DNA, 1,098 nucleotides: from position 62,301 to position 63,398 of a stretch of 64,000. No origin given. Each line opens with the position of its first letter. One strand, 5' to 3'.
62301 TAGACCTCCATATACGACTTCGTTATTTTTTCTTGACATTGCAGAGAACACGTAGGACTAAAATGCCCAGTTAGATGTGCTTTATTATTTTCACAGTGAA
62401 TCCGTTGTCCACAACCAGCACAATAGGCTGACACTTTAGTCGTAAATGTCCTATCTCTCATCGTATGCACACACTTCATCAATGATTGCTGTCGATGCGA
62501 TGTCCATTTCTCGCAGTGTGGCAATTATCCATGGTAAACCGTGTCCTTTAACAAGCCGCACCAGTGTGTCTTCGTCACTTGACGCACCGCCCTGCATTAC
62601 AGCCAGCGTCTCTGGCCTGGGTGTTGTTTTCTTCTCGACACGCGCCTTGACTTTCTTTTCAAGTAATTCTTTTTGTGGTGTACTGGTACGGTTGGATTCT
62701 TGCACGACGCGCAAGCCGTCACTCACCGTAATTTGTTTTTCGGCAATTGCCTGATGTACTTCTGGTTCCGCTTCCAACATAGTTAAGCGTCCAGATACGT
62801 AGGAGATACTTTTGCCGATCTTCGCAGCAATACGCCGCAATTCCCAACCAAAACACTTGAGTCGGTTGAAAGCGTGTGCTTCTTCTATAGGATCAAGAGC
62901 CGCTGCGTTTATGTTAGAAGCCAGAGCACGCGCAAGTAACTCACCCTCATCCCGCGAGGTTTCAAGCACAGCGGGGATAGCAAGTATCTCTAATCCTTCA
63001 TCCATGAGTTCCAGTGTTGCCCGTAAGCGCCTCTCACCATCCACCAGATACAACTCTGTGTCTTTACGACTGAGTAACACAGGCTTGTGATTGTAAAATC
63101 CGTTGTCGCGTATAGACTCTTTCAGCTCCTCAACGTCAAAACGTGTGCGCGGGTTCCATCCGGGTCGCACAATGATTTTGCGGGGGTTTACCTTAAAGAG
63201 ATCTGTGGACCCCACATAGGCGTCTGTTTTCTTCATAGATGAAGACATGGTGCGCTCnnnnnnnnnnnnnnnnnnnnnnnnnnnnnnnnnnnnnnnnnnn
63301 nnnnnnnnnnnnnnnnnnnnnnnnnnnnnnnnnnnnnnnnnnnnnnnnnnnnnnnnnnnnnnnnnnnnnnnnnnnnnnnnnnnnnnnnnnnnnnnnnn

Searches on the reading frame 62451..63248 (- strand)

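Call 58: search_protein_families(library=pfam, proteins=[window:62451-63248:-], max_evalue=0.001)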
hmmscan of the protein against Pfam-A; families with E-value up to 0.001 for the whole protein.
window:62451-63248:- (265 aa): 2 families
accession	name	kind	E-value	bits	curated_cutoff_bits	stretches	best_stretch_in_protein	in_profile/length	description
PF17762.8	HTH_ParB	-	8.2e-11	42.4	22.6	1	118-201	3-85/102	ParB HTH domain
PF02195.25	ParB_N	-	1.1e-06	29.1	26.3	1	24-113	9-94/95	ParB N-terminal domain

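Call 101: search_protein_families(library=ncbifam, proteins=[window:62451-63248:-], max_evalue=0.01)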
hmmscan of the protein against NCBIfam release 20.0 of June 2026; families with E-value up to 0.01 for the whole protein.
window:62451-63248:- (265 aa): 4 families
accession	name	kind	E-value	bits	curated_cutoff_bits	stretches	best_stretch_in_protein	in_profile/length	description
TIGR04285.1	nucleoid_noc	exception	1.5e-19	70.4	315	1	31-205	15-183/255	nucleoid occlusion protein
TIGR00180.1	parB_part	domain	3e-18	66.2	58.45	1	36-196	26-182/186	ParB/RepB/Spo0J family partition protein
TIGR03734.1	PRTRC_parB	hypoth_equivalog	7.6e-17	61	278.6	1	28-175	3-151/555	PRTRC system ParB family protein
NF010406.0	PRK13832.1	subfamily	0.00035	19.2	640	1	17-203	4-186/578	plasmid partitioning protein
